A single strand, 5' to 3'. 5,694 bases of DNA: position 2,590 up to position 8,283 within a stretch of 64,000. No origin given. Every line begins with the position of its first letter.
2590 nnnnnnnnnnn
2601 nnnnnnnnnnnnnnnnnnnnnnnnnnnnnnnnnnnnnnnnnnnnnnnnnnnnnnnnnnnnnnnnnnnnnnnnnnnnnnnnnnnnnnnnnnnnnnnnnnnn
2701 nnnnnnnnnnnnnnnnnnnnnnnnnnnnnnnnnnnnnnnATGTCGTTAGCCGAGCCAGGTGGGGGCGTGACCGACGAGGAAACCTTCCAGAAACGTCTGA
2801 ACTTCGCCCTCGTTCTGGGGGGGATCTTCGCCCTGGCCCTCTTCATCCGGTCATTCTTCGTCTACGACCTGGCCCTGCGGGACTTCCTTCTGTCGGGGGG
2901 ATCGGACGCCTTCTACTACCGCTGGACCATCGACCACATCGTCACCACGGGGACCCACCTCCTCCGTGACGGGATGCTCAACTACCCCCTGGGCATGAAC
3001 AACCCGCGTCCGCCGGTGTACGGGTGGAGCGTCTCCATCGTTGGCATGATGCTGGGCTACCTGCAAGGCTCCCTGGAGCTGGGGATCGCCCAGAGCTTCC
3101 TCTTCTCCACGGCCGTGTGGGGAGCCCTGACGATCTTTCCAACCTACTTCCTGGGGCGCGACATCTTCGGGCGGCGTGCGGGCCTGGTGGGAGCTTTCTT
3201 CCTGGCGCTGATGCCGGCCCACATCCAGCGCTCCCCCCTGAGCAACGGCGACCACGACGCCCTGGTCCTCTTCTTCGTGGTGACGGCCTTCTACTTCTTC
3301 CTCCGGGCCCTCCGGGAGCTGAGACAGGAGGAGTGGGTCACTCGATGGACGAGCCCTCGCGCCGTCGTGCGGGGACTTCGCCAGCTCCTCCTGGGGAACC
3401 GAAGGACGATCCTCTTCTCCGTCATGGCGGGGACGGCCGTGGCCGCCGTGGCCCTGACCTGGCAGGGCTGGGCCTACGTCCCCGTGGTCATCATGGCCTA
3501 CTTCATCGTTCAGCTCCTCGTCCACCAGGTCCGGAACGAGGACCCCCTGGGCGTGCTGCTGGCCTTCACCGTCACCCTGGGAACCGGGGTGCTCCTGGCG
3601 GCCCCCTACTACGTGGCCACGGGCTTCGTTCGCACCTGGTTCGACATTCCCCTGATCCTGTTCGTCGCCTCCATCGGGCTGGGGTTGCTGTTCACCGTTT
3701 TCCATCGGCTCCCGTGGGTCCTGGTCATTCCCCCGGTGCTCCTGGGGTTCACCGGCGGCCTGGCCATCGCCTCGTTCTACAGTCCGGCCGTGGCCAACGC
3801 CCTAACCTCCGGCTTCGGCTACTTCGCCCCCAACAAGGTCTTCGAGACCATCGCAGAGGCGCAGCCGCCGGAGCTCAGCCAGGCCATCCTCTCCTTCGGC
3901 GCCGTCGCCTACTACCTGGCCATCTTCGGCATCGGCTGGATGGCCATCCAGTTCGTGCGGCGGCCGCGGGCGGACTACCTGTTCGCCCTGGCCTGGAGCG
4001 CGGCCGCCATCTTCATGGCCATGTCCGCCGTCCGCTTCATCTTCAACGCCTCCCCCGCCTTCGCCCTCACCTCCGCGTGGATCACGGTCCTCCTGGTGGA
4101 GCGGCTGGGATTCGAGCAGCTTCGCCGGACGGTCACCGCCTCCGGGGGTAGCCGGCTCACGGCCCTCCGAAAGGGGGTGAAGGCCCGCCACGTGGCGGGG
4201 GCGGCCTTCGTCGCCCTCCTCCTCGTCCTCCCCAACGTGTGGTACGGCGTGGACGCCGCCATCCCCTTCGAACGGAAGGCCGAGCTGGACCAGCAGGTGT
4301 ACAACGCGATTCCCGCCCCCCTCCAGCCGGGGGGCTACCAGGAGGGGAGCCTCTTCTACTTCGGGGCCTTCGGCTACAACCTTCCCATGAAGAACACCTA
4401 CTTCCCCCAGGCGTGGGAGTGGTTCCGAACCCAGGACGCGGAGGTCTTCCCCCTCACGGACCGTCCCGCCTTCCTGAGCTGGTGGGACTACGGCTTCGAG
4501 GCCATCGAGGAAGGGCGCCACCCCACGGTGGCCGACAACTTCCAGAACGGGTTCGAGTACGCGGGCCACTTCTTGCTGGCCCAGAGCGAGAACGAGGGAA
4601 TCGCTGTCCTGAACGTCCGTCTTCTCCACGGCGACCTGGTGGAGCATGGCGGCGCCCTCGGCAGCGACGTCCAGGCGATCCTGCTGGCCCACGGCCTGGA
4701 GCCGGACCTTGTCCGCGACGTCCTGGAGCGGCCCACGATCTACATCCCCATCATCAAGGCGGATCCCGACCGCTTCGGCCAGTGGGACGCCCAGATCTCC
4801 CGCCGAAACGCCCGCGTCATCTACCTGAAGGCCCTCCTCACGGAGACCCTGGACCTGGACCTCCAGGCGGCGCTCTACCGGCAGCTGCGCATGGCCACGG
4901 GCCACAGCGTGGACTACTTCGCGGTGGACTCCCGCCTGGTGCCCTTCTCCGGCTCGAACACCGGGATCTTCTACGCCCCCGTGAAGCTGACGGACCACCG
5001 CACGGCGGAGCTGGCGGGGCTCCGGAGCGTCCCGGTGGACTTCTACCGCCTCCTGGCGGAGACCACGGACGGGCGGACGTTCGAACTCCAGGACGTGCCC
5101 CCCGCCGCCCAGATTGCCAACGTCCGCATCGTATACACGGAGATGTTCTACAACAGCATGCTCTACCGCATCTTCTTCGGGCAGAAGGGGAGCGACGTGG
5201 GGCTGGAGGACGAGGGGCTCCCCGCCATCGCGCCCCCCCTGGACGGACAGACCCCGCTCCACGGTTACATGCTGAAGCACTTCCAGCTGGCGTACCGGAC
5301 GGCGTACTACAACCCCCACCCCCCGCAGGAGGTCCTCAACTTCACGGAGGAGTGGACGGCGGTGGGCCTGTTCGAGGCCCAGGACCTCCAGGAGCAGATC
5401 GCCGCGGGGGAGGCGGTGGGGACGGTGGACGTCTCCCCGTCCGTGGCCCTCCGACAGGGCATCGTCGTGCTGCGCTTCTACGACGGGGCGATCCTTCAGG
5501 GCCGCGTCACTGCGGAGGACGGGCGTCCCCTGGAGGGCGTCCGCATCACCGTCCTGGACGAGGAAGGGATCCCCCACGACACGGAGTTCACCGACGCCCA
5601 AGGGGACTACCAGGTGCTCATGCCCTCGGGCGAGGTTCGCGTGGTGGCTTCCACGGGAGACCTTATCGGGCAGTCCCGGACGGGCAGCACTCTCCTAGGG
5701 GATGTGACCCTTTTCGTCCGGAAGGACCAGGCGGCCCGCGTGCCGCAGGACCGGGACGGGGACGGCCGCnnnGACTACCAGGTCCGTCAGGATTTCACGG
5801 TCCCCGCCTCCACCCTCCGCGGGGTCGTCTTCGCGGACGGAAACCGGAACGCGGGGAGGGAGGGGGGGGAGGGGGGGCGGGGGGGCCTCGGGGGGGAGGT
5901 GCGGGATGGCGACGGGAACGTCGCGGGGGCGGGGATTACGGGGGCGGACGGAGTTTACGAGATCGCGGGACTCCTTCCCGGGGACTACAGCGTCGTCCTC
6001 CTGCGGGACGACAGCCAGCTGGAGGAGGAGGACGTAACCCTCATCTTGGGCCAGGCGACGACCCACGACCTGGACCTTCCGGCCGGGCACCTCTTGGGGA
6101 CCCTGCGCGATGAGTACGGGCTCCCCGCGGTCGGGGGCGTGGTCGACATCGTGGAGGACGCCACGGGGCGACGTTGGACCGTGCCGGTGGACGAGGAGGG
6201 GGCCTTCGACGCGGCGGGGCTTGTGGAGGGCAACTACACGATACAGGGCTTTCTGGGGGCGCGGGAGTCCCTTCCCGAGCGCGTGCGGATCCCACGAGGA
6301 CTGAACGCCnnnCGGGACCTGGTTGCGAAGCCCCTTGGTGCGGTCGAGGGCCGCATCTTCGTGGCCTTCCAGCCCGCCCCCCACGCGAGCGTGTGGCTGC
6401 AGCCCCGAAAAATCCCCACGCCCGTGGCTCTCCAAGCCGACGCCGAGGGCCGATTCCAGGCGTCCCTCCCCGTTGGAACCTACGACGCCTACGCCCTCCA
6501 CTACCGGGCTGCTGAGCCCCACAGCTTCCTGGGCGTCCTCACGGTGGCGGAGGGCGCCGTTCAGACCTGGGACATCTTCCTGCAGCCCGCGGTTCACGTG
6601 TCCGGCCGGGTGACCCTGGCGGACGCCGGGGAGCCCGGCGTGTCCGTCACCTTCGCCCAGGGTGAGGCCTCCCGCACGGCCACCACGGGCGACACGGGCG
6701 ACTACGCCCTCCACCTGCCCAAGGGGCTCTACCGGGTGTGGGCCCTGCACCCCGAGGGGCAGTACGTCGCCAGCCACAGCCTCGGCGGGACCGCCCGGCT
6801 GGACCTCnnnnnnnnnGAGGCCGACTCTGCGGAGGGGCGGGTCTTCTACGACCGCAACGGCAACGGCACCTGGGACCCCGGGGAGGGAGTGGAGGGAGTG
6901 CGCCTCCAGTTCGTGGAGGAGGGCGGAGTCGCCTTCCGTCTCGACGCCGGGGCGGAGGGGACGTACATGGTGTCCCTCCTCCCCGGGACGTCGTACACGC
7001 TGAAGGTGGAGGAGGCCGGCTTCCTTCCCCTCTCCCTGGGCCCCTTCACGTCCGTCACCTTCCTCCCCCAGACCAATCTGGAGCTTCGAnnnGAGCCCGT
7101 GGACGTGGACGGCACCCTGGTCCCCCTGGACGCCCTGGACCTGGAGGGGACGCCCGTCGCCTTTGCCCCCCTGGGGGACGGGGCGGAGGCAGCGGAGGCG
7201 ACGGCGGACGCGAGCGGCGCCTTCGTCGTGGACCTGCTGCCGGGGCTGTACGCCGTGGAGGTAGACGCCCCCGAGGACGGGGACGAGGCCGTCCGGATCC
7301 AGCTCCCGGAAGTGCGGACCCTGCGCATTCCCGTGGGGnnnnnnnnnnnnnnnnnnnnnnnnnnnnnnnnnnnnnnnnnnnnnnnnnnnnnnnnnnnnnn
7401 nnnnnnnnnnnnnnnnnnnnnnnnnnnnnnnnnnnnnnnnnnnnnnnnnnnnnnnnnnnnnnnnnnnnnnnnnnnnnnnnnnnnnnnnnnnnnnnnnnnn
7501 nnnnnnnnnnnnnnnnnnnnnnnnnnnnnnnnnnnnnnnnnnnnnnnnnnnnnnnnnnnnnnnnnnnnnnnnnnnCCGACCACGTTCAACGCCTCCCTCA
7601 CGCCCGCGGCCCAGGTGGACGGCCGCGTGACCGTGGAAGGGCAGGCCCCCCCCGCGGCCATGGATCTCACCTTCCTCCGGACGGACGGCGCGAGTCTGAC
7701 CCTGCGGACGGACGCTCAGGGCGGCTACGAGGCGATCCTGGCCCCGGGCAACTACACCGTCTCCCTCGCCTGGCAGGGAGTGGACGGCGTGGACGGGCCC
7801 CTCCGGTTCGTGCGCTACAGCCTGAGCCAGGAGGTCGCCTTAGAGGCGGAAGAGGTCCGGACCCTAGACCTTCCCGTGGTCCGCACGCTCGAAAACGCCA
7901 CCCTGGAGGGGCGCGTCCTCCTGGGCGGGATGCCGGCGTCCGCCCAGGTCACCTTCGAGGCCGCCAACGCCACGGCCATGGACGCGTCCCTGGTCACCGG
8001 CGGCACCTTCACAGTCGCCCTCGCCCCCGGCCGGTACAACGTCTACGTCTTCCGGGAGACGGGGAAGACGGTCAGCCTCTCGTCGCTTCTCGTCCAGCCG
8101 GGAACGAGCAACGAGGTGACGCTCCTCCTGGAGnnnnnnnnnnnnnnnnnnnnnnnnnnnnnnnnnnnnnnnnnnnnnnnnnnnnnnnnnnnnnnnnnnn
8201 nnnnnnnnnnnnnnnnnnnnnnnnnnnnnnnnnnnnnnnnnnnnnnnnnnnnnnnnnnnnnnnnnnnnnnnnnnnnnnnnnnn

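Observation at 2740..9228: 2162-aa AglB (STT3) fused to ~1250 aa of repeated carboxypeptidase-regulatory-like/CARDB beta-sandwich domains, ending in a second membrane anchor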

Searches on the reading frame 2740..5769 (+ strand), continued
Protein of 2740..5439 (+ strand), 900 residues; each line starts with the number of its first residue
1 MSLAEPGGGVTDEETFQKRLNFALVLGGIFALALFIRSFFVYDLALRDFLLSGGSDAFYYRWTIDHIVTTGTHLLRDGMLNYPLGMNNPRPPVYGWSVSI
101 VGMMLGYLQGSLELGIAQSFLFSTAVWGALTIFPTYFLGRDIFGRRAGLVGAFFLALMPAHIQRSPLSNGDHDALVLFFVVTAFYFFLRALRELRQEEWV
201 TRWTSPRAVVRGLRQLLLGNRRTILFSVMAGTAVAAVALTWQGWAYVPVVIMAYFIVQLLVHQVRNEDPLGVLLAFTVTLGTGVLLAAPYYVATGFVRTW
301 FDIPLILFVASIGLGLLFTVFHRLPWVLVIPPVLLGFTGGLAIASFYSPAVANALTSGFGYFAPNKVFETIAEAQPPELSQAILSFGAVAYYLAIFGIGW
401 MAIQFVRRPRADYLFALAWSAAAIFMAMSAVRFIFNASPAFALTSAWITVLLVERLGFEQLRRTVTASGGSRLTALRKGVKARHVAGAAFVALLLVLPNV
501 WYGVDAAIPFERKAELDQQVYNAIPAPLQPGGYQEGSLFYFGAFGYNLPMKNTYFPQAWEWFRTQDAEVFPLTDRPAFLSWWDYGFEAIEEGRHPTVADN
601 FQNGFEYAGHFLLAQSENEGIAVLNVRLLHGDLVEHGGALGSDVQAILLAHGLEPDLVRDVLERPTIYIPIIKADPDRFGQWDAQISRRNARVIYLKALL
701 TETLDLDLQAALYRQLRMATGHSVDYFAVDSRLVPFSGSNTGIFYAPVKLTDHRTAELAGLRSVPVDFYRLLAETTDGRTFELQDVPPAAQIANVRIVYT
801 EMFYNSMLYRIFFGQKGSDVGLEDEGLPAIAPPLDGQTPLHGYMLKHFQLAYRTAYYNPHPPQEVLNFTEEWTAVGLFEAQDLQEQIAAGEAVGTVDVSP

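Call 85: search_protein_families(library=pfam, proteins=[P0246, P0243, P0232, P0187, P0166], max_evalue=0.0001)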
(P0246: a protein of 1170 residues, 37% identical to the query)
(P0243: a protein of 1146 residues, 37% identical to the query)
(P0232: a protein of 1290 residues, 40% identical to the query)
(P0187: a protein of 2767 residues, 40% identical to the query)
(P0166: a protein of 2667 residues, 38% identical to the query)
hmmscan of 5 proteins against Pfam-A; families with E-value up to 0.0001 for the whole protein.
P0246 (1170 aa): 5 families
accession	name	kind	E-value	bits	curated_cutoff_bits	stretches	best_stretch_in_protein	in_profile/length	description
PF13620.12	CarboxypepD_reg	-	1.4e-23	83.5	32.3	3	881-925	2-46/82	Carboxypeptidase regulatory-like domain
PF02516.20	STT3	-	1.3e-15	58.2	24.5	1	52-447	30-366/405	Oligosaccharyl transferase STT3, N-terminal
PF13715.12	CarbopepD_reg_2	-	6.3e-11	42.6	32.2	0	997-1070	9-84/88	CarboxypepD_reg-like domain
PF13231.12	PMT_2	-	6.3e-07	30.2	26.1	1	89-217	2-114/160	Dolichyl-phosphate-mannose-protein mannosyltransferase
PF22627.1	AglB_core-like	-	4.3e-05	24.3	27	0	571-618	46-96/111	AglB core domain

P0243 (1146 aa): 4 families
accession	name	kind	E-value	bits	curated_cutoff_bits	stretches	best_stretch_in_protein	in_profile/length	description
PF13620.12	CarboxypepD_reg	-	9.6e-17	61.6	32.3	2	1076-1143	15-82/82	Carboxypeptidase regulatory-like domain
PF22627.1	AglB_core-like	-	2.3e-07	31.6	27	1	575-628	37-97/111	AglB core domain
PF17210.9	SdrD_B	-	5.4e-07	30.2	29.7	0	1047-1126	6-76/112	SdrD B-like domain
PF13231.12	PMT_2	-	3e-06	28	26.1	1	129-270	20-153/160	Dolichyl-phosphate-mannose-protein mannosyltransferase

P0232 (1290 aa): 4 families
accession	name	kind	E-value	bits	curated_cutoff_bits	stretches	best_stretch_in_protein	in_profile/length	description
PF02516.20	STT3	-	8.6e-24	85.2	24.5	1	40-461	28-370/405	Oligosaccharyl transferase STT3, N-terminal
PF13620.12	CarboxypepD_reg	-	2.3e-10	41.1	32.3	1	1023-1089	12-82/82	Carboxypeptidase regulatory-like domain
PF17210.9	SdrD_B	-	2.3e-08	34.7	29.7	0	1006-1060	5-64/112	SdrD B-like domain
PF22627.1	AglB_core-like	-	1.1e-06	29.4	27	1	577-631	38-95/111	AglB core domain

P0187 (2767 aa): 5 families
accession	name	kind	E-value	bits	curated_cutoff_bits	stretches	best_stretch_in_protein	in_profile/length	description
PF13620.12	CarboxypepD_reg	-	3.5e-31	107.8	32.3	1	1091-1155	2-65/82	Carboxypeptidase regulatory-like domain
PF02516.20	STT3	-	7.3e-15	55.8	24.5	1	80-472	30-365/405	Oligosaccharyl transferase STT3, N-terminal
PF17210.9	SdrD_B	-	6.6e-13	49.3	29.7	0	1753-1829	5-70/112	SdrD B-like domain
PF13715.12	CarbopepD_reg_2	-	1.6e-05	25.3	32.2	0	1091-1155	1-61/88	CarboxypepD_reg-like domain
PF22627.1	AglB_core-like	-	3.6e-05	24.5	27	0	699-743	46-93/111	AglB core domain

P0166 (2667 aa): 11 families
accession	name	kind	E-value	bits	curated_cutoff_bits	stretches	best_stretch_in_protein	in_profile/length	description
PF13620.12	CarboxypepD_reg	-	1.5e-47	160.3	32.3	5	1132-1242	2-81/82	Carboxypeptidase regulatory-like domain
PF17210.9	SdrD_B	-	2.9e-17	63.3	29.7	0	1731-1795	8-76/112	SdrD B-like domain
PF02516.20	STT3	-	1.1e-16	61.8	24.5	1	54-451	29-359/405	Oligosaccharyl transferase STT3, N-terminal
PF07705.17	CARDB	-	3.5e-13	50.1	22.7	1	2537-2627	12-100/101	CARDB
PF13715.12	CarbopepD_reg_2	-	9e-11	42.1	32.2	0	1194-1242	28-76/88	CarboxypepD_reg-like domain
PF23194.1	NOMO_5th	-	1.5e-08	35.4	27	0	1643-1681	15-55/89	NOMO fifth transthyretin-like domain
PF14686.12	fn3_3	-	3.1e-08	33.7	24.4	0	1195-1237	30-74/75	Polysaccharide lyase family 4, domain II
PF22627.1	AglB_core-like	-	5.8e-07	30.3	27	1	584-632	45-96/111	AglB core domain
PF08308.17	PEGA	-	6.3e-06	26.4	20.8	0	1878-1917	32-70/71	PEGA domain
PF11614.14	FixG_C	-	6.2e-05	23.6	25.6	0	2237-2306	34-102/119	IG-like fold at C-terminal of FixG, putative oxidoreductase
PF10670.15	DUF4198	-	7.8e-05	23.3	34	0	1166-1217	155-206/209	Domain of unknown function (DUF4198)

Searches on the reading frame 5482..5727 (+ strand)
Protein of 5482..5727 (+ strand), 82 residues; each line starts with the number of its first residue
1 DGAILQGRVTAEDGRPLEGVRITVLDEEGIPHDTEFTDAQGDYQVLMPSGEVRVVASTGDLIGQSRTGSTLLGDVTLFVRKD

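Call 73: search_protein_families(library=pfam, proteins=[window:5482-5727:+], max_evalue=0.01)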
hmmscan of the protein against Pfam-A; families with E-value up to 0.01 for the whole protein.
seq(82 aa): 6 families
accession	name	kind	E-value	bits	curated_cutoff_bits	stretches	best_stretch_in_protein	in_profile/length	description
PF13620.12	CarboxypepD_reg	-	2.1e-10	41.2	32.3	1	5-66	2-64/82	Carboxypeptidase regulatory-like domain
PF25020.1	TTR_TEN1-4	-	0.00082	19.7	27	1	3-47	7-49/86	Teneurin TTR-like domain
PF13715.12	CarbopepD_reg_2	-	0.0021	18.5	32.2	1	5-57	1-51/88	CarboxypepD_reg-like domain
PF22902.2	NOMO1-like_9th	-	0.0031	17.7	27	1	2-45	2-42/75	BOS complex subunit NOMO1-like, beta sandwich domain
PF11974.14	bMG3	-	0.0035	17.7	34.9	0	12-47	23-58/103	Bacterial alpha-2-macroglobulin MG3 domain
PF02369.22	Big_1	-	0.0067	16.9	34.9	1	3-60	19-79/93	Bacterial Ig-like domain (group 1)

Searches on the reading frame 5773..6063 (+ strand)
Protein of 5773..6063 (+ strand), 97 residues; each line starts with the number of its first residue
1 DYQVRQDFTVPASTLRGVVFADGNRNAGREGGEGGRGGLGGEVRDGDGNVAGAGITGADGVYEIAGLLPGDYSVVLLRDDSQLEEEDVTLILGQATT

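Call 73: search_protein_families(library=pfam, proteins=[window:5773-6063:+], max_evalue=0.01)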
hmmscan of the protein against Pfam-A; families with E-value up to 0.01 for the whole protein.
seq(97 aa): 2 families
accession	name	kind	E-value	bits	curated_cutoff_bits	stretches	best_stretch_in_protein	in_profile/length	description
PF17210.9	SdrD_B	-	7.3e-06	26.6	29.7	1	18-78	6-66/112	SdrD B-like domain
PF13620.12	CarboxypepD_reg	-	4.2e-05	24.2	32.3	1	44-97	22-76/82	Carboxypeptidase regulatory-like domain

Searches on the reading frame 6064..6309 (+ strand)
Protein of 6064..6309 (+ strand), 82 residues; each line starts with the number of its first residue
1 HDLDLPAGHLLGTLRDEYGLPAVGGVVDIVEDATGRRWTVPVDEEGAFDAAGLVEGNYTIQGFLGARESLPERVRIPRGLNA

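Call 73: search_protein_families(library=pfam, proteins=[window:6064-6309:+], max_evalue=0.01)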
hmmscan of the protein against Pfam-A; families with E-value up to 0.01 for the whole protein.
seq(82 aa): 1 family
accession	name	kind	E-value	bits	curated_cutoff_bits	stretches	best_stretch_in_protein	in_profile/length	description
PF13620.12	CarboxypepD_reg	-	1.2e-05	26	32.3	1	10-61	2-53/82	Carboxypeptidase regulatory-like domain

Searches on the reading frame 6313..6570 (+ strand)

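Call 73: search_protein_families(library=pfam, proteins=[window:6313-6570:+], max_evalue=0.01)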
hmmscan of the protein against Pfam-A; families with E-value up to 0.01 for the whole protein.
seq(86 aa): 1 family
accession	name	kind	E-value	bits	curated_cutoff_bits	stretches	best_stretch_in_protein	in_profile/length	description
PF13620.12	CarboxypepD_reg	-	0.0014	19.3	32.3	1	20-61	12-54/82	Carboxypeptidase regulatory-like domain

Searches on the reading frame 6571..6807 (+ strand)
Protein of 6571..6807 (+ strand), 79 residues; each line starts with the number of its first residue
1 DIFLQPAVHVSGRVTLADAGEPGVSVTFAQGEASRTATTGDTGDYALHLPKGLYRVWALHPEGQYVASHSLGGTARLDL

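Call 73: search_protein_families(library=pfam, proteins=[window:6571-6807:+], max_evalue=0.01)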
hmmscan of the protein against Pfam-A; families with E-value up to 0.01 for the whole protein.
seq(79 aa): 3 families
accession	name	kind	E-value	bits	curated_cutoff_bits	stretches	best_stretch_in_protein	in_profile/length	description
PF13620.12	CarboxypepD_reg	-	4.9e-07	30.5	32.3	1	10-62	2-58/82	Carboxypeptidase regulatory-like domain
PF17210.9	SdrD_B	-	6.8e-05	23.5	29.7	1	18-78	21-84/112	SdrD B-like domain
PF23591.1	CILP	-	0.0058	17.1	27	1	5-56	2-52/90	Cartilage intermediate layer protein 1-like domain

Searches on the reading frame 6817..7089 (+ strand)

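Call 73: search_protein_families(library=pfam, proteins=[window:6817-7089:+], max_evalue=0.01)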
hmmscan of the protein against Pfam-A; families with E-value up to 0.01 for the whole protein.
seq(91 aa): 2 families
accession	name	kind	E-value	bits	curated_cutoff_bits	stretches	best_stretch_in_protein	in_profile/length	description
PF17210.9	SdrD_B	-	5.6e-06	27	29.7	1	8-66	6-66/112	SdrD B-like domain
PF13620.12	CarboxypepD_reg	-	0.00016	22.4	32.3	1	22-74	11-64/82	Carboxypeptidase regulatory-like domain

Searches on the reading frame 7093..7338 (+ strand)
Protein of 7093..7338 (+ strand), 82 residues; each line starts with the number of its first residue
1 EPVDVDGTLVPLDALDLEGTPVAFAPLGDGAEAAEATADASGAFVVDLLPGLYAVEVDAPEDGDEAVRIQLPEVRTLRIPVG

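Call 73: search_protein_families(library=pfam, proteins=[window:7093-7338:+], max_evalue=0.01)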
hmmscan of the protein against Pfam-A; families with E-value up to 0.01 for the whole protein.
seq(82 aa): 1 family
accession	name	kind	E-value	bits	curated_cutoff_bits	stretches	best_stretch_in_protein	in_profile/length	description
PF13620.12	CarboxypepD_reg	-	0.00064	20.5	32.3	1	29-75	25-73/82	Carboxypeptidase regulatory-like domain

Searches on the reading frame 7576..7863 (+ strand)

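Call 73: search_protein_families(library=pfam, proteins=[window:7576-7863:+], max_evalue=0.01)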
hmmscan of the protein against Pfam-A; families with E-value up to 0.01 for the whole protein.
seq(96 aa): 1 family
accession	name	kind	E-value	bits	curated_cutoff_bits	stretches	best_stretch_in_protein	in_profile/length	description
PF13620.12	CarboxypepD_reg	-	1.3e-05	25.8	32.3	1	14-68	2-58/82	Carboxypeptidase regulatory-like domain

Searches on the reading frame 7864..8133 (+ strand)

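Call 73: search_protein_families(library=pfam, proteins=[window:7864-8133:+], max_evalue=0.01)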
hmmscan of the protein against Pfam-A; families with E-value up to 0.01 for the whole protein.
seq(90 aa): 1 family
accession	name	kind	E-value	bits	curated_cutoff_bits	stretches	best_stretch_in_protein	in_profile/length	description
PF13620.12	CarboxypepD_reg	-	5.1e-05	24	32.3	1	14-89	2-81/82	Carboxypeptidase regulatory-like domain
